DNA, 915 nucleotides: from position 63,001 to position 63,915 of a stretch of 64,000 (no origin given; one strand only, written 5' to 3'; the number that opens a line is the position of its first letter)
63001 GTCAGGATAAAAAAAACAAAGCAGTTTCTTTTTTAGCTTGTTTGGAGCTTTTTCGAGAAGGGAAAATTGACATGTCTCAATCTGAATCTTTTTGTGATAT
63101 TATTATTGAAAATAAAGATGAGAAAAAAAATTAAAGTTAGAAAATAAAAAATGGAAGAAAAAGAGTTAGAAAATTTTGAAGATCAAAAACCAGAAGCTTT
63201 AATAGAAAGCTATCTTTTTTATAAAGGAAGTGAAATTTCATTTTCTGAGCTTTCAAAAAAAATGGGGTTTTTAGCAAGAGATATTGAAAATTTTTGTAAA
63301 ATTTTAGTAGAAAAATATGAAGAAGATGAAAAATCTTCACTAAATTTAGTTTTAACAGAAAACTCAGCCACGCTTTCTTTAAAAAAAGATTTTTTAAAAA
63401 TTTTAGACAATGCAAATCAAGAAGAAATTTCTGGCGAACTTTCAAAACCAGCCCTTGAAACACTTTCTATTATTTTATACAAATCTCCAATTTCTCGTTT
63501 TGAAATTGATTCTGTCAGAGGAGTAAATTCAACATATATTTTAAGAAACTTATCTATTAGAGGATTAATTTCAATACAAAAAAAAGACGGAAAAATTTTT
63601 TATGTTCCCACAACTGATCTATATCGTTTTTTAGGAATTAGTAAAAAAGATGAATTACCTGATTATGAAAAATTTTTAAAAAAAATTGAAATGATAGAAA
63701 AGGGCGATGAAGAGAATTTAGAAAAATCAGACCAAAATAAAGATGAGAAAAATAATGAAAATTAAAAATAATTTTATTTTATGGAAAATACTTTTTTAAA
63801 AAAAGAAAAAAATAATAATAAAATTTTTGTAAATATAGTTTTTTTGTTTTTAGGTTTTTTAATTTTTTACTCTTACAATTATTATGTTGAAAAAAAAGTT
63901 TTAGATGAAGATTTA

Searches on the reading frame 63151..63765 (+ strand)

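Call 19: search_protein_families(library=pfam, proteins=[window:63151-63765:+], max_evalue=0.0001)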
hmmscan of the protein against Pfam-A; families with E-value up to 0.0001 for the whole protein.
window:63151-63765:+ (204 aa): 1 family
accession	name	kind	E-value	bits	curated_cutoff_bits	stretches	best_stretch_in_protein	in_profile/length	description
PF04079.22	SMC_ScpB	-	1.4e-30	106.4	27.4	1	17-171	2-159/160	Segregation and condensation complex subunit ScpB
